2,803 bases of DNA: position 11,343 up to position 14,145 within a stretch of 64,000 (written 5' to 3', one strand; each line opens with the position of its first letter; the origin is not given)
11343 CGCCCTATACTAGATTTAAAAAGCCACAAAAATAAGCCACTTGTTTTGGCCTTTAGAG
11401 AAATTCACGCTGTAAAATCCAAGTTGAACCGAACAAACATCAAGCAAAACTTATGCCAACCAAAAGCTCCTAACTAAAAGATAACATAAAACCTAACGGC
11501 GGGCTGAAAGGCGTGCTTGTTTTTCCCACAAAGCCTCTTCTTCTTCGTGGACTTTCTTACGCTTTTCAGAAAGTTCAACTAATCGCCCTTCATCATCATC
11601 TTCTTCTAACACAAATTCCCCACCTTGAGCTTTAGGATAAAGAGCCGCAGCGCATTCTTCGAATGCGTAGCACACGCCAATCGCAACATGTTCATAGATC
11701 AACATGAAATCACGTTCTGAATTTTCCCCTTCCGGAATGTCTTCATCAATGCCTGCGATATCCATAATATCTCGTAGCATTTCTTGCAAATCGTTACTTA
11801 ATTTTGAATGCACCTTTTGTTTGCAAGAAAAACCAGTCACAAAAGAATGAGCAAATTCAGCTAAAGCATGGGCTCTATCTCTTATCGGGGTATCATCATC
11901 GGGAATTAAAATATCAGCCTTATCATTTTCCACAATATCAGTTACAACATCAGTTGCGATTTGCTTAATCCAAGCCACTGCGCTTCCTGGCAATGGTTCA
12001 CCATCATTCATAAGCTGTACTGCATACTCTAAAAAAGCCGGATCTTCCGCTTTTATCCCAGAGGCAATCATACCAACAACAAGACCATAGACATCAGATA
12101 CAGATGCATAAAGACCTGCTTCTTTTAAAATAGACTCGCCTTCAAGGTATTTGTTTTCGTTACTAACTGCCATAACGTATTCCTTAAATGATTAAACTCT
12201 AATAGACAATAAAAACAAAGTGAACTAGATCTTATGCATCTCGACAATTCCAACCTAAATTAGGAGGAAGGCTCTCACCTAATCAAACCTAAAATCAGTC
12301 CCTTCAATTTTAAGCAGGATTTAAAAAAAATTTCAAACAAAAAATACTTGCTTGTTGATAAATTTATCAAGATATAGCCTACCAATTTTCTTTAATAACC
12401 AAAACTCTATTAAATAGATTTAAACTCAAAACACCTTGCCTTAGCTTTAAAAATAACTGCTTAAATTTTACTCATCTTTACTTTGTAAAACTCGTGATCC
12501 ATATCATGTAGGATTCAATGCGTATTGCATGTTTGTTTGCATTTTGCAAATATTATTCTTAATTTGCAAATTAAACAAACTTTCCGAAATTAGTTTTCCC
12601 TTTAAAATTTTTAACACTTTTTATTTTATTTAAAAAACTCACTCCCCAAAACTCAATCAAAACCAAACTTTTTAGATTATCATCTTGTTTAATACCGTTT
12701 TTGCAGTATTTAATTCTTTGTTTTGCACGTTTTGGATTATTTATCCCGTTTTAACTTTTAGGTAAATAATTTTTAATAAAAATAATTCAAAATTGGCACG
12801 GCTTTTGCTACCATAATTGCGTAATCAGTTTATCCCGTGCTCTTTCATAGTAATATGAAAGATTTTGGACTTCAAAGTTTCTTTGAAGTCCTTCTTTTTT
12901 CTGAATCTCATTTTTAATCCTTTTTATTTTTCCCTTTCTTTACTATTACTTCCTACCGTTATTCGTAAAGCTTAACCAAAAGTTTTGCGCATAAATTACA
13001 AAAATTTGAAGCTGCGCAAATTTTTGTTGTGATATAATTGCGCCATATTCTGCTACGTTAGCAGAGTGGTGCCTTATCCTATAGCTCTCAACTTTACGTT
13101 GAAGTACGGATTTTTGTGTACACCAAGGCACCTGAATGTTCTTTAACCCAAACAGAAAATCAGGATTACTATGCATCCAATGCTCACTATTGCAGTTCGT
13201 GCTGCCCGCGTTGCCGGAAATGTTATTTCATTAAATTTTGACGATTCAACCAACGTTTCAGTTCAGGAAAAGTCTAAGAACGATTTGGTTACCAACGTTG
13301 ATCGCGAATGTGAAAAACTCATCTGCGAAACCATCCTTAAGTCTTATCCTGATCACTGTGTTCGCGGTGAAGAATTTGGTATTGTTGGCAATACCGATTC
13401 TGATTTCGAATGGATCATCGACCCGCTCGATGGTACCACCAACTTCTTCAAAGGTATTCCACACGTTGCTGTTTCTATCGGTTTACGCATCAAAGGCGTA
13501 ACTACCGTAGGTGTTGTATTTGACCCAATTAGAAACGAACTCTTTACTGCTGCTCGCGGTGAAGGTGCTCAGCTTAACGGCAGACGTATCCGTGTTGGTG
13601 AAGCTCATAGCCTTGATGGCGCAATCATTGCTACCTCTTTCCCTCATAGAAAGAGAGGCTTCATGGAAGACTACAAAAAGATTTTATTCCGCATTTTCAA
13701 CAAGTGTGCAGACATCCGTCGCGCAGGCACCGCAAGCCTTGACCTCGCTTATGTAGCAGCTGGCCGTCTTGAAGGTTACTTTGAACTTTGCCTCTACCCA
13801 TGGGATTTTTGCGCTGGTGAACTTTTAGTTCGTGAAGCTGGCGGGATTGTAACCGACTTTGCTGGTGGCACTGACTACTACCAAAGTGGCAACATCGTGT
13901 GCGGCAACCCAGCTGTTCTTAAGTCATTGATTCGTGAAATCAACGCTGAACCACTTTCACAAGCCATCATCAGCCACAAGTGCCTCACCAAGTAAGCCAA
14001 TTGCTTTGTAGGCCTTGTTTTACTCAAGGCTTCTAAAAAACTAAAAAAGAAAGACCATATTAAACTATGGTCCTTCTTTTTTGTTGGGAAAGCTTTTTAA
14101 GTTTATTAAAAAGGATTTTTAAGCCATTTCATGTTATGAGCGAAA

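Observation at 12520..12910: Candidate sigma54-dependent small RNA with LuxO-type upstream palindromes in a 1-kb gene-free region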

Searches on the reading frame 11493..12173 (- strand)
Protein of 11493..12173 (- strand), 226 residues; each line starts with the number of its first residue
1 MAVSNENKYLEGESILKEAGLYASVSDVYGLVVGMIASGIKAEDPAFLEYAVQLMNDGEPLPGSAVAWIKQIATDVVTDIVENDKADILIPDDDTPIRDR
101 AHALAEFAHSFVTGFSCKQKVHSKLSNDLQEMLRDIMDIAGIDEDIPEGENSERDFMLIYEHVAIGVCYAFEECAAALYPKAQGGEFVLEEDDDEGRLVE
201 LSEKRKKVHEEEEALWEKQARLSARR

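Call 10: search_protein_families(library=ncbifam, proteins=[window:11493-12173:-])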
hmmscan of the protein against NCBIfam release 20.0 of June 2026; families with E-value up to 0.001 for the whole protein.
window:11493-12173:- (226 aa): 3 families
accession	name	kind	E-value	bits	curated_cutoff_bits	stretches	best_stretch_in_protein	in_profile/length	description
NF002562.0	PRK02166.1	equivalog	6.2e-22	78.2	202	1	6-182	5-179/184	hypothetical protein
NF002477.0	PRK01736.1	equivalog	1e-21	77.6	164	1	7-175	8-177/192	hypothetical protein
NF003405.0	PRK04758.1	equivalog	9.9e-12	45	196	1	17-174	18-173/184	hypothetical protein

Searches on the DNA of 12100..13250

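Call 4: search_rna_families(source=window, start=12100, end=13250, threshold=evalue, max_evalue=10, show_alignments=3)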
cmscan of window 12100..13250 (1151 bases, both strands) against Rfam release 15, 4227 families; matches with E-value up to 10: 4.
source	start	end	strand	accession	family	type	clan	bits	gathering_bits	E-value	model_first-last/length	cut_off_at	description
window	12524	12587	+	RF00245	mir-19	Gene; miRNA;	CL00110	20.1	50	0.74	1-79/79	no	mir-19 microRNA precursor family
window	12175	12266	-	RF01208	snoR99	Gene; snRNA; snoRNA; HACA-box;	-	19.4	41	3.7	1-106/106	no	Small nucleolar RNA snoR99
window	12522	12590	+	RF00650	mir-153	Gene; miRNA;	-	18.7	54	2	1-73/73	no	mir-153 microRNA precursor family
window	12751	12824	-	RF01279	snoR53Y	Gene; snRNA; snoRNA; CD-box;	CL00080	16.2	43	9.5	1-76/76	no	Small nucleolar RNA snoR53Y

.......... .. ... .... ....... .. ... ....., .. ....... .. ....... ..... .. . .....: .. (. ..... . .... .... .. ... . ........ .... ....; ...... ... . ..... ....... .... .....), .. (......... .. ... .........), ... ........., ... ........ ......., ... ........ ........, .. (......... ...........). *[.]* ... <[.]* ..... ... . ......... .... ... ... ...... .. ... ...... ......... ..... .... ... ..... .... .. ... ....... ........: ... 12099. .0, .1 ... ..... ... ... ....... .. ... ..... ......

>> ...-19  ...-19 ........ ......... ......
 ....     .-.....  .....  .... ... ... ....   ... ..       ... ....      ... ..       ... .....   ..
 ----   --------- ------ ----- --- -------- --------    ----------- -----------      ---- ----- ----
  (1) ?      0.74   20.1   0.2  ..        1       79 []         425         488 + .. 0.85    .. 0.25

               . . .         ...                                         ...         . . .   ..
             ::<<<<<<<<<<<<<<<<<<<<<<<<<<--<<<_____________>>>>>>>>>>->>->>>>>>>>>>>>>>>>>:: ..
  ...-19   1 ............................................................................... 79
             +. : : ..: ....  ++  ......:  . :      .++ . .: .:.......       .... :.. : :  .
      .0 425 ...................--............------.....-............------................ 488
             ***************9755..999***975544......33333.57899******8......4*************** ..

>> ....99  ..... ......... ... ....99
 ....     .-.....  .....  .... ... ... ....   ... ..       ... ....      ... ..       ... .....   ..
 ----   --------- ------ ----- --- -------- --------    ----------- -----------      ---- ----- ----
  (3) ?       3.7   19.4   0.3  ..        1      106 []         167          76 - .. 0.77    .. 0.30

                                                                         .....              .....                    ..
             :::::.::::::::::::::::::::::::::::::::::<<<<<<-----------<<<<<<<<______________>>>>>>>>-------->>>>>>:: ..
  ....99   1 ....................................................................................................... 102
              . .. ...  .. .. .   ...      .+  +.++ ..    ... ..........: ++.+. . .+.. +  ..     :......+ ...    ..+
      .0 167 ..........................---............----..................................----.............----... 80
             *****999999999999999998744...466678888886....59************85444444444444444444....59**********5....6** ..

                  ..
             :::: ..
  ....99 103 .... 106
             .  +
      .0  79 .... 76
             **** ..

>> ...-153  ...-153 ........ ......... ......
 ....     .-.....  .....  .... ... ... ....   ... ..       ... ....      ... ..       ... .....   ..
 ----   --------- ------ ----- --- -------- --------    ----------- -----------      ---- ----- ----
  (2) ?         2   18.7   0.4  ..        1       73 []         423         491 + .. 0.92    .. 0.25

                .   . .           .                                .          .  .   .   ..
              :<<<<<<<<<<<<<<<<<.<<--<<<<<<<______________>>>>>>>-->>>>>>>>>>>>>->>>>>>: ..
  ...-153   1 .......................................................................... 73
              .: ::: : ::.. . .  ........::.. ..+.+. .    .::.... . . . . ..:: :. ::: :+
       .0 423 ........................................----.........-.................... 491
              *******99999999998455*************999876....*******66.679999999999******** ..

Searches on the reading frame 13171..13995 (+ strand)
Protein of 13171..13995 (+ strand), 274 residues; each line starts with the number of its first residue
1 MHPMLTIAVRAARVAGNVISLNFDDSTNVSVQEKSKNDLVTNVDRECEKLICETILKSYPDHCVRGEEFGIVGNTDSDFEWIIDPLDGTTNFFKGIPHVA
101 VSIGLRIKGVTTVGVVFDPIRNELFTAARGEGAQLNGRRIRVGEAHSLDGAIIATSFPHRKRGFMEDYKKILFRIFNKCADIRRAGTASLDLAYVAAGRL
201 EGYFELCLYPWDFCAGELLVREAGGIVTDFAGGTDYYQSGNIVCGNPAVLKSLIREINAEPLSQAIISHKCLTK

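Call 10: search_protein_families(library=ncbifam, proteins=[window:13171-13995:+])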
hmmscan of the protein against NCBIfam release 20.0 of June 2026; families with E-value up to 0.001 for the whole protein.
window:13171-13995:+ (274 aa): 7 families
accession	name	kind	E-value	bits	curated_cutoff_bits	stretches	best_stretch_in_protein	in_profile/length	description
NF008027.1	PRK10757.1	equivalog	1.7e-111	371.4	332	1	1-265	1-264/267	inositol-1-monophosphatase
TIGR02067.1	his_9_HisN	equivalog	1.9e-49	168.4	275.15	1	5-254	2-248/252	histidinol-phosphatase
NF009321.0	PRK12676.1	equivalog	1.6e-37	129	264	1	13-233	17-232/264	bifunctional fructose-bisphosphatase/inositol-phosphate phosphatase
TIGR01331.1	bisphos_cysQ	equivalog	1.9e-28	99.7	228.8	1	4-234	1-231/250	3'(2'),5'-bisphosphate nucleotidase CysQ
NF008182.0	PRK10931.1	equivalog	4.4e-17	62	379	1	4-238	1-231/246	3'(2'),5'-bisphosphate nucleotidase CysQ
NF010678.0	PRK14076.1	equivalog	1.8e-15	56.9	493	1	55-258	56-284/570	bifunctional NADP phosphatase/NAD kinase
TIGR01330.1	bisphos_HAL2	equivalog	2.2e-11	43.2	267.05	1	211-254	296-339/359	3'(2'),5'-bisphosphate nucleotidase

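Call 11: find_related_loci(query=window:13171-13995:+, collection=genome_contigs, flank=4000)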
Query window:13171-13995:+ (274 aa) in genome_contigs; peptide patterns used: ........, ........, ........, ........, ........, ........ (x = any residue, [..] = any of these).
171 stretches matched a pattern; 119 encode a relative of the query (tblastn E <= 1e-3); the best 80 are kept; 80 distinct loci.
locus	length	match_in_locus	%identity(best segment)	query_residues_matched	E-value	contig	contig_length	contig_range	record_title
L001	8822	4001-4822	80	1-274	3e-148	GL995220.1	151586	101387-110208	Succinivibrionaceae bacterium WG-1 genomic scaffold scaffold00033, whole genome shotgun sequence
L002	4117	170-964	75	1-265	1e-141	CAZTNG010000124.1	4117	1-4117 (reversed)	MAG TPA_asm: uncultured Enterobacterales bacterium isolate binchicken_co70_26 genome assembly, contig: NODE_21951_length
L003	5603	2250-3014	65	4-259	1e-115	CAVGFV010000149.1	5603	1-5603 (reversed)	Succinimonas sp. isolate H07627-L1_cleanbin_000002 genome assembly, contig: Spades_H07627-L1_contig_8676, whole genome s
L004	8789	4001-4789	53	2-266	1e-90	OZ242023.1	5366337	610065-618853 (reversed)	MAG: Gammaproteobacteria bacterium isolate bb6fca1c-7aa0-4b6b-ab67-8beeb69306b8 genome assembly, chromosome: 1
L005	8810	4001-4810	53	2-274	2e-88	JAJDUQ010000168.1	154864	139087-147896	MAG: Gammaproteobacteria bacterium isolate jk18x1bzbins.85 k141_1033858, whole genome shotgun sequence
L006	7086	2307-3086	54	2-264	2e-88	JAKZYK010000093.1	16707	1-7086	MAG: Gammaproteobacteria bacterium isolate Langseth_Bin_00187 Langseth_Bin_00187_000000000093, whole genome shotgun sequ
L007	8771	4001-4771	50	1-258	1e-86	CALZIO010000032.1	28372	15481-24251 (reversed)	MAG: uncultured Chromatiaceae bacterium isolate FCS_M_Gamma_047.1 genome assembly, contig: NODE_85_length_28372_cov_11.3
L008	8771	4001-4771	48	1-257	1e-85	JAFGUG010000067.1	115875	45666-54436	MAG: Thiotrichales bacterium isolate ZodW_maxbin.150 k87_12157374, whole genome shotgun sequence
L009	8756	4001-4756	52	1-252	1e-85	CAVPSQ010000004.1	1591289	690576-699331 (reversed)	MAG: uncultured proteobacterium isolate MFD00032.bin.1.267 genome assembly, contig: contig_3079, whole genome shotgun se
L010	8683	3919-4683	51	1-257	3e-84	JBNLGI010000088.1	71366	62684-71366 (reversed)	MAG: Sedimenticolaceae bacterium isolate C1.bin.20.orig k141_495929, whole genome shotgun sequence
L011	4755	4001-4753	52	1-253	3e-84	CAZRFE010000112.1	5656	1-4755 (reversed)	MAG TPA_asm: uncultured Gammaproteobacteria bacterium isolate SRP263527_co2_174 genome assembly, contig: NODE_14453_leng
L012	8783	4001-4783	51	2-264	4e-84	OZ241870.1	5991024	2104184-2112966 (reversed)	MAG: Gammaproteobacteria bacterium isolate ca35ea08-545d-4259-bb59-35f508f037d2 genome assembly, chromosome: 1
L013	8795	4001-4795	46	1-266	1e-83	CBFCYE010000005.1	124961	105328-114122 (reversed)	MAG TPA_asm: uncultured Gammaproteobacteria bacterium isolate SRR26215679_binner12_Refined_162 genome assembly, contig:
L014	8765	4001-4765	51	1-257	3e-83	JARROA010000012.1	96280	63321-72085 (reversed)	MAG: Candidatus Thiodiazotropha sp. isolate Spart_138_MAG scaffold_16, whole genome shotgun sequence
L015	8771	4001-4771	48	1-257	2e-83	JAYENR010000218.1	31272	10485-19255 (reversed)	MAG: Pseudomonadota bacterium isolate MAG050 MAG050_218, whole genome shotgun sequence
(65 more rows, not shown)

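Call 20: find_homologous_proteins(query=window:13171-13995:+, max_evalue=1e-60)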
Query window:13171-13995:+ (274 aa): 6584 proteins with E <= 1e-60 among 8000 candidates; the best 120 are listed.
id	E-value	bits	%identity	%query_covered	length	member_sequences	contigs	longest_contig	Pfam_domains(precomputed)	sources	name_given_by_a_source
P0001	6.3e-181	618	99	100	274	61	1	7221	PF00459.31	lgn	-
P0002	1.9e-161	554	86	99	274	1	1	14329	PF00459.31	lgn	-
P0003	7.5e-150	516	80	100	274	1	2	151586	PF00459.31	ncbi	-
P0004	1.9e-134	465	76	95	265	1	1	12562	PF00459.31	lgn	-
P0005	3.8e-134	464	74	97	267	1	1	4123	PF00459.31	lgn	-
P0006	1.7e-133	462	75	97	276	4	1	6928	PF00459.31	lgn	-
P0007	6.4e-132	457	75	95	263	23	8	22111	PF00459.31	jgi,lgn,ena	jgi:myo-inositol-1(or 4)-monophosphatase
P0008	2.3e-130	452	75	94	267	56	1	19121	PF00459.31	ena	-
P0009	5.3e-124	431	70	97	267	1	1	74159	PF00459.31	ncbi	ncbi:MAG: inositol-1-monophosphatase [Succinivibrionaceae bacterium]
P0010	2.3e-121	422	69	97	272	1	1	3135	PF00459.31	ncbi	-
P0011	1.8e-120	419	69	95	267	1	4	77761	PF00459.31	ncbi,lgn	-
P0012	1.1e-119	417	68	95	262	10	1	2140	PF00459.31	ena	-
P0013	4.4e-119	415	69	94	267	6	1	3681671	PF00459.31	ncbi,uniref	ncbi:inositol-1-monophosphatase [Pseudaeromonas sp. ZJS20]|uniref:inositol-1-monophosphatase n=1 Tax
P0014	2.0e-117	410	69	95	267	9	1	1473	PF00459.31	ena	-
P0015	2.4e-117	409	67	95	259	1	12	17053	PF00459.31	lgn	-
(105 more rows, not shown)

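Call 21: find_encoding_contigs(protein=P0002, flank=5000, max_places=3)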
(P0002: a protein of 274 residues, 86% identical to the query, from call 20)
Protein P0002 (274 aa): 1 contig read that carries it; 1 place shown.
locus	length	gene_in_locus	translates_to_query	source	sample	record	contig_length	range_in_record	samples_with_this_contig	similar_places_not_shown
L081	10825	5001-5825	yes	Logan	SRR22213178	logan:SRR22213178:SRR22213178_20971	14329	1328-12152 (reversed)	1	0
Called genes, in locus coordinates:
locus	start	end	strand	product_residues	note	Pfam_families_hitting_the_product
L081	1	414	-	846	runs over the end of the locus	PF00343:Phosphorylase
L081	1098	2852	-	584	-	PF02878:PGM_PMM_I, PF02879:PGM_PMM_II, PF02880:PGM_PMM_III, PF00408:PGM_PMM_IV (weak)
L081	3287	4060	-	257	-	PF03695:UPF0149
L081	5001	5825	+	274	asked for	PF00459:Inositol_P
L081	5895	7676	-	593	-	PF11398:DUF2813, PF13175:AAA_15, PF13304:AAA_21 (faint), PF20469:OLD-like_TOPRIM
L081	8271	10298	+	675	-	PF13654:AAA_32, PF20436:LonB_AAA-LID (weak), PF05362:Lon_C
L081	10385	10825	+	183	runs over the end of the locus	PF07977:FabA, PF22818:ApeI-like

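Call 22: find_encoding_contigs(protein=P0004, flank=5000, max_places=3)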
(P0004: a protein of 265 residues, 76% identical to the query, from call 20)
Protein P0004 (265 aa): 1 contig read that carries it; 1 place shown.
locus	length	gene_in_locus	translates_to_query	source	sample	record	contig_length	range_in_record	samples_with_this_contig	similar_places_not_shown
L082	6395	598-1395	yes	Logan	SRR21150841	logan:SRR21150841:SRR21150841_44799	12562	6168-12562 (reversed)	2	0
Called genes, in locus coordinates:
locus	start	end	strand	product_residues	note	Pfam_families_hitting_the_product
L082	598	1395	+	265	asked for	PF00459:Inositol_P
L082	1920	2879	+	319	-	PF20030:bpMoxR, PF00493:MCM (faint), PF07726:AAA_3, PF07728:AAA_5, PF17863:AAA_lid_2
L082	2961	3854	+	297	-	PF01882:DUF58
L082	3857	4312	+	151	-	PF14316:DUF4381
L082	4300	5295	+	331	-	PF00092:VWA, PF13519:VWA_2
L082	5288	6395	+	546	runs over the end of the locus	PF00092:VWA (weak), PF13519:VWA_2, PF13432:TPR_16 (weak), PF00515:TPR_1, PF07719:TPR_2 (weak)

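Call 23: find_encoding_contigs(protein=P0007, flank=5000, max_places=4)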
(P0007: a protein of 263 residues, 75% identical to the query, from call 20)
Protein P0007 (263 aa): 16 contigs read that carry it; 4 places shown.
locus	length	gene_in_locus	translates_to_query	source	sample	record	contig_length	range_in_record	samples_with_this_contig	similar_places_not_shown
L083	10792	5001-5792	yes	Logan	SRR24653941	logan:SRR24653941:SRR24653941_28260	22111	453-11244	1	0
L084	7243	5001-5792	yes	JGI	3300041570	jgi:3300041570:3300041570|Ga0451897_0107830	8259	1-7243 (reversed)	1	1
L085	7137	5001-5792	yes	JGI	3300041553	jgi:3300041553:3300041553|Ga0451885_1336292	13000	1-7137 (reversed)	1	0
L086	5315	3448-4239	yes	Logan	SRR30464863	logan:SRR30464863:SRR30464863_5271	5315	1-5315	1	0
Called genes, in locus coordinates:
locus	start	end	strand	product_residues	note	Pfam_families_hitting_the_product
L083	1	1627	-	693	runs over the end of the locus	?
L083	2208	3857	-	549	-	PF02878:PGM_PMM_I, PF02879:PGM_PMM_II, PF02880:PGM_PMM_III, PF00408:PGM_PMM_IV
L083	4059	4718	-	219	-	PF03695:UPF0149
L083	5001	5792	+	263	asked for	PF00459:Inositol_P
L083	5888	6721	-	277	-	PF02086:MethyltransfD12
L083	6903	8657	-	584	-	PF11398:DUF2813, PF13175:AAA_15, PF13304:AAA_21 (faint), PF20469:OLD-like_TOPRIM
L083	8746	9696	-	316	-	-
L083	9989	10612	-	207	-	PF01300:Sua5_yciO_yrdC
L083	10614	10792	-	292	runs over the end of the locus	PF02811:PHP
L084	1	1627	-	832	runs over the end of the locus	PF00343:Phosphorylase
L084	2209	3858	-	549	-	PF02878:PGM_PMM_I, PF02879:PGM_PMM_II, PF02880:PGM_PMM_III, PF00408:PGM_PMM_IV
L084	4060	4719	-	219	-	PF03695:UPF0149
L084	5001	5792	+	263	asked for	PF00459:Inositol_P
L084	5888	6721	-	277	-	PF02086:MethyltransfD12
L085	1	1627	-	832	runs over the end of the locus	PF00343:Phosphorylase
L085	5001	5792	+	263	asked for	PF00459:Inositol_P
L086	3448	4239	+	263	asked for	PF00459:Inositol_P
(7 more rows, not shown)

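Call 24: find_encoding_contigs(protein=P0008, flank=5000, max_places=3)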
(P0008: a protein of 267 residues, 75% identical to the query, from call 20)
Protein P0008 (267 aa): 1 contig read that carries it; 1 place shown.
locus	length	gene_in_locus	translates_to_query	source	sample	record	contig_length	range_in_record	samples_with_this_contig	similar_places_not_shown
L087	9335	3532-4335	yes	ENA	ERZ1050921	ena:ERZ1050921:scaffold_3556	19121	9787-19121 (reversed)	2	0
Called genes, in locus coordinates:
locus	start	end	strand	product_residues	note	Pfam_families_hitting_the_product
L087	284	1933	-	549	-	-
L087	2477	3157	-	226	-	PF03695:UPF0149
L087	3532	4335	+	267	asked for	PF00459:Inositol_P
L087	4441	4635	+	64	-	-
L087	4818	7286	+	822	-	PF00128:Alpha-amylase (faint), PF02806:Alpha-amylase_C, PF00801:PKD, PF18911:PKD_4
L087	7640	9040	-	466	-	PF01078:Mg_chelatase (faint), PF05496:RuvB_N, PF13191:AAA_16 (faint), PF13401:AAA_22 (faint), PF00004:AAA, PF07728:AAA_5 (weak), PF16193:AAA_assoc_2, PF12002:MgsA_C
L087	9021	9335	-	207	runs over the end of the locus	PF03548:LolA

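Call 82: find_encoding_contigs(protein=window:13171-13995:+, flank=1500, max_places=10)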
Protein window:13171-13995:+ (274 aa): 24 contigs read that carry it; 8 places shown.
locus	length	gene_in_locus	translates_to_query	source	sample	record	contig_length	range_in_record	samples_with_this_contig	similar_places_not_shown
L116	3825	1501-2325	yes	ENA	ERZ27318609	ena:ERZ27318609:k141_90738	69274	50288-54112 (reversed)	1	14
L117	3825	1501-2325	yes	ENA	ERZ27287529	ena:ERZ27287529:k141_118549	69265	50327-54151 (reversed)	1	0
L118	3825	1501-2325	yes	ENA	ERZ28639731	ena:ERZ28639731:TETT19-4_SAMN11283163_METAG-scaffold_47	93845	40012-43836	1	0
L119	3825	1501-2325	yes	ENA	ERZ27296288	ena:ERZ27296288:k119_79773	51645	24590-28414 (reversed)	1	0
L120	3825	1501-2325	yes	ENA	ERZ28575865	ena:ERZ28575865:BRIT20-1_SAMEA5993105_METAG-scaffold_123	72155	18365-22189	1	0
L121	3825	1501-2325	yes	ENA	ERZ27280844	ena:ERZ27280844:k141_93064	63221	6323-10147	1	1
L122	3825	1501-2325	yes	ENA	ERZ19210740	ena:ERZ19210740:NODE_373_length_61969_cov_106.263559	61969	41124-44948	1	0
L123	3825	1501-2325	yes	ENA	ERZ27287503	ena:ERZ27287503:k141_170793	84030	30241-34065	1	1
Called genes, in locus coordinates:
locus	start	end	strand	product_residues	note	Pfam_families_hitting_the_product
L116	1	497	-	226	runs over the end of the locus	PF03695:UPF0149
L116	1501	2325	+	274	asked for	PF00459:Inositol_P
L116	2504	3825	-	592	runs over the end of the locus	PF02463:SMC_N (faint), PF11398:DUF2813, PF13175:AAA_15, PF13304:AAA_21 (faint), PF20469:OLD-like_TOPRIM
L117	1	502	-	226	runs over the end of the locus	PF03695:UPF0149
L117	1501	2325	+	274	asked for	PF00459:Inositol_P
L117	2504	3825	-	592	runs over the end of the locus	PF02463:SMC_N (faint), PF11398:DUF2813, PF13175:AAA_15, PF13304:AAA_21 (faint), PF20469:OLD-like_TOPRIM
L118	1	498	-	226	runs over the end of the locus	PF03695:UPF0149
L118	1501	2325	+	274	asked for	PF00459:Inositol_P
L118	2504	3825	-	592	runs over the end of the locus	PF02463:SMC_N (faint), PF11398:DUF2813, PF13175:AAA_15, PF13304:AAA_21 (faint), PF20469:OLD-like_TOPRIM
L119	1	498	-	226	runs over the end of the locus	PF03695:UPF0149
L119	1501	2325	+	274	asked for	PF00459:Inositol_P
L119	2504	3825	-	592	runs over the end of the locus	PF02463:SMC_N (faint), PF11398:DUF2813, PF13175:AAA_15, PF13304:AAA_21 (faint), PF20469:OLD-like_TOPRIM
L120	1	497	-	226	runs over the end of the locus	PF03695:UPF0149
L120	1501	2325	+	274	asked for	PF00459:Inositol_P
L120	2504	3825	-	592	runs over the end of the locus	PF02463:SMC_N (faint), PF11398:DUF2813, PF13175:AAA_15, PF13304:AAA_21 (faint), PF20469:OLD-like_TOPRIM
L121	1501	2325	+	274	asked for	PF00459:Inositol_P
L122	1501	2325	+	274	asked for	PF00459:Inositol_P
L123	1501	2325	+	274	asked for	PF00459:Inositol_P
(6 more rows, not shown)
